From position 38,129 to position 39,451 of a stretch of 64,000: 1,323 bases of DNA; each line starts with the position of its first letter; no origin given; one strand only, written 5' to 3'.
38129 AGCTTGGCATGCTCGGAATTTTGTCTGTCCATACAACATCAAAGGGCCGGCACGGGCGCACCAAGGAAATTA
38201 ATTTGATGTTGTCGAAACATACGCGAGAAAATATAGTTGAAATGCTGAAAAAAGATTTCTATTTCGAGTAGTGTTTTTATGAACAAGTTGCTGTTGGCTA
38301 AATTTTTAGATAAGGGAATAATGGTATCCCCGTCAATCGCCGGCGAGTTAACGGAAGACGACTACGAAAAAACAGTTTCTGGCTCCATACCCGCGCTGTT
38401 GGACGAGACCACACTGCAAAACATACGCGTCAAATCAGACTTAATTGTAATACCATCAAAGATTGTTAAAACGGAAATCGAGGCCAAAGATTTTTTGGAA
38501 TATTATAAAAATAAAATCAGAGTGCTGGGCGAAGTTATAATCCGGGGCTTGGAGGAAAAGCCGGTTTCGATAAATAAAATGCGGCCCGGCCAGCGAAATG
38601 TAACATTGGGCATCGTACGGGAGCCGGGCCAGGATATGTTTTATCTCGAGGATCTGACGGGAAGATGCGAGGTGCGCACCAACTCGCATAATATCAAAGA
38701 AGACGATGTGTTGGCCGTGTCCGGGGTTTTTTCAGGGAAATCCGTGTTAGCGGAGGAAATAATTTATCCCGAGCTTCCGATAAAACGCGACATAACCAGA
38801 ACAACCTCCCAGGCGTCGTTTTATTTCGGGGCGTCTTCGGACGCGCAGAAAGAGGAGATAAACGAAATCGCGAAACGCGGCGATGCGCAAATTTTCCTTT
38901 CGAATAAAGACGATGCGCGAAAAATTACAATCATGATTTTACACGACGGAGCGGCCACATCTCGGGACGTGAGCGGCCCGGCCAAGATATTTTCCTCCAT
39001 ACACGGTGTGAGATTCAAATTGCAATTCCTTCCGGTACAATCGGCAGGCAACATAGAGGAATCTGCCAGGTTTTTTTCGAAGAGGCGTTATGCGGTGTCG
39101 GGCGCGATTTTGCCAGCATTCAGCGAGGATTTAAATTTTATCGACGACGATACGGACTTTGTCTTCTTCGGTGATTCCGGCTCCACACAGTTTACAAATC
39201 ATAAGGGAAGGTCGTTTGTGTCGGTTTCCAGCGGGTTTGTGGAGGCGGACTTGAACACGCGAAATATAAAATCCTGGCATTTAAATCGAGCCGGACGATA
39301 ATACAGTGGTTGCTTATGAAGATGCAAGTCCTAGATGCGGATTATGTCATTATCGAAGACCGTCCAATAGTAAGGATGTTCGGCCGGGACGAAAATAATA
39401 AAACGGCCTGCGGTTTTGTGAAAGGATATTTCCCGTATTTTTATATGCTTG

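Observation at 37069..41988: cdc6 / degenerate DP1-like subunit / PolB with an added C-terminal zinc ribbon: a eukaryote-style PolB plus B-subunit module where archaea usually place PolD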

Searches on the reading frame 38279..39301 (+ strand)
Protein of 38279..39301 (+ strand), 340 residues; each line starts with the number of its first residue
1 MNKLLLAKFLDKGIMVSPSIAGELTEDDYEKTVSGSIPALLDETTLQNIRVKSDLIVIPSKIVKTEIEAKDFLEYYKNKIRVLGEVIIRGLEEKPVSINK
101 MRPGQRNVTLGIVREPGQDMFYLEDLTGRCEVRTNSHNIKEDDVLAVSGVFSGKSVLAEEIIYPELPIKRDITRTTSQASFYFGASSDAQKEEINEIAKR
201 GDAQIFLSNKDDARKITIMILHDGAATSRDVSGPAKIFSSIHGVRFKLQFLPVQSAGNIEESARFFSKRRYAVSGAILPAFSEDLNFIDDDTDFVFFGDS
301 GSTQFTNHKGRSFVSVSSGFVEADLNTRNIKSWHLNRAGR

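Call 3: search_protein_families(library=pfam, proteins=[window:38279-39301:+], max_evalue=1)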
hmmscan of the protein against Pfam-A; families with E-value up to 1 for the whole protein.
window:38279-39301:+ (340 aa): 1 family
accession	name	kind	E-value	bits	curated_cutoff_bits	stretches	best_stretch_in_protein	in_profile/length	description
PF24883.2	NPHP3_N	-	0.071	13.7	24.8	1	143-226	23-100/164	Nephrocystin 3, N-terminal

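Call 4: search_protein_families(library=ncbifam, proteins=[window:38279-39301:+], max_evalue=1)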
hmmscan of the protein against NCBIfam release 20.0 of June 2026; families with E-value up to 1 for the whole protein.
window:38279-39301:+ (340 aa): 2 families
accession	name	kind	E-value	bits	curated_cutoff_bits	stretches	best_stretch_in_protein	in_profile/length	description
NF003118.0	PRK04036.1-3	equivalog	5.2e-10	38.9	445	1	53-178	81-225/481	DNA-directed DNA polymerase II small subunit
NF003120.0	PRK04036.1-5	equivalog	0.00028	19.5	671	1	60-180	150-287/547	DNA-directed DNA polymerase II small subunit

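Call 9: find_homologous_proteins(query=window:38279-39301:+, max_evalue=0.001)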
Query window:38279-39301:+ (340 aa): 10 proteins with E <= 0.001 among 5645 candidates.
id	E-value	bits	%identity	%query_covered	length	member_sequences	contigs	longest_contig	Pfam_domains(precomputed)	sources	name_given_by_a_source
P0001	3.2e-218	741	100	100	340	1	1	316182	-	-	-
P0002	1.3e-148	513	71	100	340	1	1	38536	-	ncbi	-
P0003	8.2e-125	435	63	97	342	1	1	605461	-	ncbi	-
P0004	6.0e-88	314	48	96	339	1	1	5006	-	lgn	-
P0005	5.8e-84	300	48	97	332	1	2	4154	-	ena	-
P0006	4.2e-81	291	46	97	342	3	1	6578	-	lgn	-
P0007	4.2e-81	291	47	98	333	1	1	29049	-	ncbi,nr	ncbi:MAG: hypothetical protein HY515_02665 [Candidatus Aenigmarchaeota archaeon]|nr:hypothetical pro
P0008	6.2e-78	281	46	96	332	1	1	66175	-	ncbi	-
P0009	9.8e-65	237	41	98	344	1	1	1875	-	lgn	-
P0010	1.9e-62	230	39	98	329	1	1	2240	-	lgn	-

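Call 10: find_related_loci(query=window:38279-39301:+, collection=genome_contigs, flank=10000)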
Query window:38279-39301:+ (340 aa) in genome_contigs; peptide patterns used: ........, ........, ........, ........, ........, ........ (x = any residue, [..] = any of these).
114 stretches matched a pattern; 1 encode a relative of the query (tblastn E <= 1e-3); 1 distinct loci.
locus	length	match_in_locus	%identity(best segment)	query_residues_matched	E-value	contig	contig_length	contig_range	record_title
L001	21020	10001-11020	71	1-339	1e-161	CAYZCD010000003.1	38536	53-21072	MAG TPA_asm: uncultured archaeon isolate SRP269290_co1_1203 genome assembly, contig: NODE_1092_length_38536_cov_6.251761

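Call 13: search_solved_structures(query=A1, max_evalue=10, show_alignments=3)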
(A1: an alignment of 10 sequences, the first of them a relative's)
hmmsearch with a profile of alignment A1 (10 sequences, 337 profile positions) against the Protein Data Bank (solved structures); distinct sequences matched with E-value up to 10: 6.
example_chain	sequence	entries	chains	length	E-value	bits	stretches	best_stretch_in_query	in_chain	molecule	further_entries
3icc_A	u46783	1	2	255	0.016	17.9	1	22-105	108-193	Putative 3-oxoacyl-(acyl carrier protein) reductase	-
7nm7_AAA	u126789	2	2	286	0.075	15.7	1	17-106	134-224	Antimycin pathway standalone ketoreductase enzyme, AntM | Antimycin pathway standalone ketoreductase, AntM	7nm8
6knb_A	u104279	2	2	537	0.096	15.4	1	59-168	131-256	DNA polymerase II small subunit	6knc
6hms_A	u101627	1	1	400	0.14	14.8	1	105-171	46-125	DNA polymerase II small subunit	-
8rd8_D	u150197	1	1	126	0.36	13.5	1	210-292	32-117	30S ribosomal protein S30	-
3thg_A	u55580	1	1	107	1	11.9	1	121-156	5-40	Ribulose bisphosphate carboxylase/oxygenase activase 1, chloroplastic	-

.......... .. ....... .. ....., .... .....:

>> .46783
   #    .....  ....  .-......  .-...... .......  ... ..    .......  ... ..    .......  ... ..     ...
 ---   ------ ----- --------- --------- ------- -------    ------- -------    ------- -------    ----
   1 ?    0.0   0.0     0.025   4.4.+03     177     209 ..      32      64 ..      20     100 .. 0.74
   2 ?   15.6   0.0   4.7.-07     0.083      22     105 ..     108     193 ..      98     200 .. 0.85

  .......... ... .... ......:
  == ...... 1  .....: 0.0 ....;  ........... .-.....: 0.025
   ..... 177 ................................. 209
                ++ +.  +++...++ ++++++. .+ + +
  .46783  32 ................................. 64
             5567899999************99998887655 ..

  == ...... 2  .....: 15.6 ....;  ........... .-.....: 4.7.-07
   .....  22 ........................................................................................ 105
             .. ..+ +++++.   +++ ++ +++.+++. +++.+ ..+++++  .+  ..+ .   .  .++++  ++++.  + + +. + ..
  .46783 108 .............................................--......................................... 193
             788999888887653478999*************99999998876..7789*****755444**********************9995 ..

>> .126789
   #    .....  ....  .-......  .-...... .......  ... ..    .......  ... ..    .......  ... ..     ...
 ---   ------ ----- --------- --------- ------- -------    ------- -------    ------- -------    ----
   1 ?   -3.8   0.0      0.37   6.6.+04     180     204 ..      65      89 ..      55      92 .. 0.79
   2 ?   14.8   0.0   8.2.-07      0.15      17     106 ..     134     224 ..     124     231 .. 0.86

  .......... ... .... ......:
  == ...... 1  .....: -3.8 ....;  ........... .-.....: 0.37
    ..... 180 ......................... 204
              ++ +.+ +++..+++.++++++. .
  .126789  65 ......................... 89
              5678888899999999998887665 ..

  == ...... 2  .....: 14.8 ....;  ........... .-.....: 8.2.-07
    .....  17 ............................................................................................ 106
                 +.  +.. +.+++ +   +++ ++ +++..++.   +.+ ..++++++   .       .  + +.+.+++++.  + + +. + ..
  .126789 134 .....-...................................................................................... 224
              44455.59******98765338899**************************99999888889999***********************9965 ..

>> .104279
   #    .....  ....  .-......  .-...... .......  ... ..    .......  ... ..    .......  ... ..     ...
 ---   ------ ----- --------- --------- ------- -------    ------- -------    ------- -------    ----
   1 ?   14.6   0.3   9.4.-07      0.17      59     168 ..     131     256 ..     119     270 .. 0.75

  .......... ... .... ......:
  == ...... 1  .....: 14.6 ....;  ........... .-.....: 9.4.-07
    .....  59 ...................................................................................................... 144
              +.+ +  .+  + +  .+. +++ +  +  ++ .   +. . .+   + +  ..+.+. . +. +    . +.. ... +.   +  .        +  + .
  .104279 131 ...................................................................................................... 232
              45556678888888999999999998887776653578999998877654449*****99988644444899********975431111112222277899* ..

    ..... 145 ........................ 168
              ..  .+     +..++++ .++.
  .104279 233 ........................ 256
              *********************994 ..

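Call 15: find_encoding_contigs(protein=P0007, flank=10000, max_places=3)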
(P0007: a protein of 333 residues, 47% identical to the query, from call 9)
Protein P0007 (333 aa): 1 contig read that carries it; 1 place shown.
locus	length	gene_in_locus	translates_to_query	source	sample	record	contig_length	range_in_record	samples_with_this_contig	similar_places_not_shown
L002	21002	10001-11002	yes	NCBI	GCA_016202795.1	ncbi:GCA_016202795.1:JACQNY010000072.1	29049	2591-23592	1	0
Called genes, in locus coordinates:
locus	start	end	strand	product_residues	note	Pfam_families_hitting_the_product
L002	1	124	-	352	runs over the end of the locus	PF01637:ATPase_2, PF04851:ResIII (faint), PF13191:AAA_16 (faint), PF20720:nSTAND3 (faint), PF25199:nSTAND_NTPase5 (weak), PF13173:AAA_14, PF13401:AAA_22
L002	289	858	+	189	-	PF10469:AKAP7_NLS, PF02834:LigT_PEase, PF13563:2_5_RNA_ligase2, PF02834:LigT_PEase (weak)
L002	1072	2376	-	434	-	PF01751:Toprim (weak), PF13155:Toprim_2, PF13662:Toprim_4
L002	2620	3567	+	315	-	PF00389:2-Hacid_dh, PF02826:2-Hacid_dh_C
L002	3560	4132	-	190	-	PF00293:NUDIX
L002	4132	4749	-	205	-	PF00571:CBS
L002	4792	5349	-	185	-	PF00571:CBS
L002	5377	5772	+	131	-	PF24608:PDDEXK_15 (weak), PF01870:Hjc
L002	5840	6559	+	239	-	PF01381:HTH_3 (weak)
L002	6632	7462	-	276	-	PF01944:SpoIIM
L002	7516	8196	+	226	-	PF00149:Metallophos, PF12850:Metallophos_2, PF14582:Metallophos_3 (faint)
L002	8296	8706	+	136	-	-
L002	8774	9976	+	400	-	PF13191:AAA_16, PF00004:AAA, PF05729:NACHT (faint), PF13401:AAA_22, PF22703:Cdc6_lid, PF09079:WHD_Cdc6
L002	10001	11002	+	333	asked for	-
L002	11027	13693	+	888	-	PF03104:DNA_pol_B_exo1, PF00136:DNA_pol_B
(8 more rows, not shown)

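Call 16: find_encoding_contigs(protein=P0008, flank=10000, max_places=3)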
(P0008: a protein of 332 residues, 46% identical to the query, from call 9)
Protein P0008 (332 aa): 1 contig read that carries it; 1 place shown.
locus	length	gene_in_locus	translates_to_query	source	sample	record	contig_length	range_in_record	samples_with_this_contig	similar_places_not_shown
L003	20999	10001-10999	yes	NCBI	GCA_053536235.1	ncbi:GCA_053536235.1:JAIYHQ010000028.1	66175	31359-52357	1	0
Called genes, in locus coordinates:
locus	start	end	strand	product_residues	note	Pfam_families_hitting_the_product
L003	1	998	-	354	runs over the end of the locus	PF24389:ORC-CDC6-like (faint), PF01637:ATPase_2, PF04851:ResIII (faint), PF13191:AAA_16 (faint), PF20720:nSTAND3 (faint), PF25199:nSTAND_NTPase5 (faint), PF13401:AAA_22, PF13173:AAA_14, +1 more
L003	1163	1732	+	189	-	PF10469:AKAP7_NLS, PF02834:LigT_PEase, PF13563:2_5_RNA_ligase2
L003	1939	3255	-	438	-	PF01751:Toprim (weak), PF13155:Toprim_2 (weak), PF13662:Toprim_4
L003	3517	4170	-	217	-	PF00293:NUDIX (weak)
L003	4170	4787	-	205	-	PF00571:CBS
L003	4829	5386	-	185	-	PF00571:CBS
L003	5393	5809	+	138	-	PF24608:PDDEXK_15, PF01870:Hjc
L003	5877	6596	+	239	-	PF01381:HTH_3 (faint)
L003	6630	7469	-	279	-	PF01944:SpoIIM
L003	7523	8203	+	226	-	PF00149:Metallophos, PF12850:Metallophos_2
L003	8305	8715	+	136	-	-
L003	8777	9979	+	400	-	PF13191:AAA_16, PF00004:AAA, PF05729:NACHT (weak), PF13401:AAA_22, PF22703:Cdc6_lid, PF09079:WHD_Cdc6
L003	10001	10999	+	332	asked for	-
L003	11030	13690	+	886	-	PF03104:DNA_pol_B_exo1, PF00136:DNA_pol_B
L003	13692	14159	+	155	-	PF01569:PAP2, PF14378:PAP2_3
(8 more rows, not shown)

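Call 17: find_encoding_contigs(protein=P0003, flank=10000, max_places=3)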
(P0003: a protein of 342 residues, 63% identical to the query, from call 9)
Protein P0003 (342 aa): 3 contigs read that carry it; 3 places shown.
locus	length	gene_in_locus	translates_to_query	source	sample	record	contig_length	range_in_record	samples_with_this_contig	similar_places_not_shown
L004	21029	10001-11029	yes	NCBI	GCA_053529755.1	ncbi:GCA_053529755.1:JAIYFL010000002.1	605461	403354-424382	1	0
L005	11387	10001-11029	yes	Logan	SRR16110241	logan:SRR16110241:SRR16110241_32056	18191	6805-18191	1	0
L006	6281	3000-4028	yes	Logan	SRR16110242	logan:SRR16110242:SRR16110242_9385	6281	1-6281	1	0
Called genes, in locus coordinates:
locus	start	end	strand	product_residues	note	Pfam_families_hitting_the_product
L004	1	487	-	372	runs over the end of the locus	PF01637:ATPase_2, PF13191:AAA_16 (faint), PF04851:ResIII (faint), PF12775:AAA_7 (faint), PF01443:Viral_helicase1 (weak), PF13173:AAA_14, PF13401:AAA_22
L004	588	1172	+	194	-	PF10469:AKAP7_NLS, PF02834:LigT_PEase, PF13563:2_5_RNA_ligase2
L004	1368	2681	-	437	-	PF01751:Toprim (weak), PF13155:Toprim_2 (weak), PF13662:Toprim_4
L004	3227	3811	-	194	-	PF00293:NUDIX (weak)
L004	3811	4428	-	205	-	PF00571:CBS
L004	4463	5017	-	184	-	PF00571:CBS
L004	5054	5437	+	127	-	PF24608:PDDEXK_15 (faint), PF01870:Hjc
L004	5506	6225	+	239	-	PF01381:HTH_3 (faint)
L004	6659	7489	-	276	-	PF01944:SpoIIM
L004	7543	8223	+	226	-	PF00149:Metallophos, PF12850:Metallophos_2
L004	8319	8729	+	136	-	-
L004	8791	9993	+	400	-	PF05621:TniB (weak), PF13191:AAA_16, PF00004:AAA, PF05729:NACHT (weak), PF13401:AAA_22, PF22703:Cdc6_lid, PF09079:WHD_Cdc6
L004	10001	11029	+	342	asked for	-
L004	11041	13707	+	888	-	PF03104:DNA_pol_B_exo1, PF00136:DNA_pol_B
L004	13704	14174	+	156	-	PF14378:PAP2_3 (weak), PF01569:PAP2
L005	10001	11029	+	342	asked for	-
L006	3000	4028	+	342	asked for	-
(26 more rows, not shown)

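Call 24: predict_structure(alignment_id=A1)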
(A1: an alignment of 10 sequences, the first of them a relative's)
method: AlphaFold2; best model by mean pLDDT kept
length: 340 residues; sequences in the alignment: 10
mean_pLDDT: 79.5   pTM: 0.70
mean pLDDT of the five models: 79.5, 79.4, 77.7, 72.0, 69.0
residues with pLDDT >= 90: 65; 70-90: 215; 50-70: 41; < 50: 19
segments of 3 or more residues with pLDDT < 50: 62-66, 273-283, 338-340
pLDDT, mean of each block of 10 residues (from residue 1): 81 84 78 83 78 67 51 67 76 86 88 88 89 84 87 86 80 88 82 83 88 86 79 83 87 73 74 46 58 88 89 89 92 66
secondary structure, 60 per line:
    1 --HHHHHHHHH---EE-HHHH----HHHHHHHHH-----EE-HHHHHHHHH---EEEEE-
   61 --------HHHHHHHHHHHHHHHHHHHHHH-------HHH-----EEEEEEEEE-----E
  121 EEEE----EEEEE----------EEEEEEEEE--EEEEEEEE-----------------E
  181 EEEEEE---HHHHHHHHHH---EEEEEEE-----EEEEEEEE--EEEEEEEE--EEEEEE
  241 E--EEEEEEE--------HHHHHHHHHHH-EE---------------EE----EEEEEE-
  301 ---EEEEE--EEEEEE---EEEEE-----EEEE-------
elements in order: H3-11 H18-21 H26-34 H43-51 E55-59 H69-90 E106-114 E120-124 E129-133 E144-152 E155-162 E180-186 H190-199 E203-209 E215-222 E225-232 E235-241 E244-250 H259-269 E294-299 E304-308 E311-316 E320-324 E330-333

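Call 28: fold_search(model_id=the predicted structure, library=pdb)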
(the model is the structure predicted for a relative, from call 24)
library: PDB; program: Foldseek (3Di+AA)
matches with E <= 10: 1501; with E <= 0.001: 39
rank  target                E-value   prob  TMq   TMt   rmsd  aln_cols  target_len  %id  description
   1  9f29_A                1.4e-11  1.00  0.52  0.41   8.8       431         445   13  Pyrococcus abyssi PolD in complex with Rpa2 winged-helix domain class 1 (composite map) (released 2024-12-04)
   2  9f2a_A                1.6e-11  1.00  0.56  0.44   8.4       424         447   13  Pyrococcus abyssi PolD in complex with Rpa2 winged-helix domain class 2 (composite map) (released 2024-12-04)
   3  8ppt_A                1.2e-10  1.00  0.54  0.43   8.9       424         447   13  Pyrococcus abyssi DNA polymerase D (PolD) in its editing mode bound to a primer/template substrate containing a mismat (released 2023-12-20)
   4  3e0j_E                1.6e-10  1.00  0.52  0.44  13.8       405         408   11  X-ray structure of the complex of regulatory subunits of human DNA polymerase delta (released 2008-12-16)
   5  6hmf_A                3.0e-10  1.00  0.52  0.42  10.4       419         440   14  D-family DNA polymerase - DP1 subunit (3'-5' proof-reading exonuclease) H451 proof-reading deficient variant (released 2019-01-30)
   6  6hmf_B                3.2e-10  1.00  0.55  0.44   8.2       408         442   15  D-family DNA polymerase - DP1 subunit (3'-5' proof-reading exonuclease) H451 proof-reading deficient variant (released 2019-01-30)
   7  6tny_B                3.4e-10  1.00  0.54  0.44   8.1       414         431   10  Processive human polymerase delta holoenzyme (released 2019-12-18)
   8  5ihe_B                4.1e-10  1.00  0.55  0.43   8.2       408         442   14  D-family DNA polymerase - DP1 subunit (3'-5' proof-reading exonuclease) (released 2016-08-31)
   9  3e0j_C                4.6e-10  1.00  0.51  0.43   8.5       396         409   11  X-ray structure of the complex of regulatory subunits of human DNA polymerase delta (released 2008-12-16)
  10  5ihe_A                5.5e-10  1.00  0.52  0.41  10.4       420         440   15  D-family DNA polymerase - DP1 subunit (3'-5' proof-reading exonuclease) (released 2016-08-31)
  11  3e0j_A                6.2e-10  1.00  0.52  0.44  13.3       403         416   11  X-ray structure of the complex of regulatory subunits of human DNA polymerase delta (released 2008-12-16)
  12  6hms_A                7.4e-10  1.00  0.54  0.47   7.5       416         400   13  Cryo-EM map of DNA polymerase D from Pyrococcus abyssi in complex with DNA (released 2019-01-30)
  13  9ekb_B                1.4e-09  1.00  0.52  0.42   8.2       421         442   10  Cryo-EM structure of apo-form human DNA polymerase delta (released 2025-02-05)
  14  7pfo_A                1.5e-09  1.00  0.49  0.34  13.1       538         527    9  Core human replisome (released 2021-11-10)
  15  8p63_F                3.0e-09  1.00  0.50  0.33  14.2       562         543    8  S. cerevisiae consensus-sCMGE on ssDNA after DNA replication initiation (released 2024-05-29)
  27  4y97_G                1.6e-06  1.00  0.51  0.41   9.2       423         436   11  Crystal Structure of human Pol alpha B-subunit in complex with C-terminal domain of catalytic subunit (released 2015-04-15)
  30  4y97_C                3.6e-06  1.00  0.51  0.41   9.1       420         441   11  Crystal Structure of human Pol alpha B-subunit in complex with C-terminal domain of catalytic subunit (released 2015-04-15)
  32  4y97_A                7.4e-06  1.00  0.50  0.40   9.5       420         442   12  Crystal Structure of human Pol alpha B-subunit in complex with C-terminal domain of catalytic subunit (released 2015-04-15)
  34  4y97_E                1.5e-05  1.00  0.48  0.39   9.5       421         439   13  Crystal Structure of human Pol alpha B-subunit in complex with C-terminal domain of catalytic subunit (released 2015-04-15)
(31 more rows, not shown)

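Call 42: search_protein_representatives(alignment_id=A1)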
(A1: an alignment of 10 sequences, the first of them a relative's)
Query: 10 sequences, 337 profile positions. Proteins with E-value up to 0.001 (for the whole library): 516; up to 1e-10: 272; up to 1e-30: 10. The best 150 are listed.
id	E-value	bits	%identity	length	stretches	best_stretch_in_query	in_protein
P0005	1.7e-158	543.9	-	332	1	1-337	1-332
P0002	2.4e-157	540.1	-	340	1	1-336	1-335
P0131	1.7e-117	409.1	-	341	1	1-337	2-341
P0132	1.5e-109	383.0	-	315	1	15-337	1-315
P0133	5.3e-105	368.0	-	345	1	1-335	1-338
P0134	2.5e-81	290.2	-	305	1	39-335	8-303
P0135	8.0e-38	147.2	-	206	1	1-129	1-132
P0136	3.2e-33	132.1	-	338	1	5-332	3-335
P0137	1.1e-31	127.0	-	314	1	4-335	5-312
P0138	9.9e-31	123.9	-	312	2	1-199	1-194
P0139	1.8e-29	119.8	-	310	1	5-333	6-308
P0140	5.4e-29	118.1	-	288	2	1-177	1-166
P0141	9.4e-29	117.4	-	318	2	3-173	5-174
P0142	3.7e-28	115.4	-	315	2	3-188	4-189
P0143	7.6e-28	114.4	-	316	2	3-231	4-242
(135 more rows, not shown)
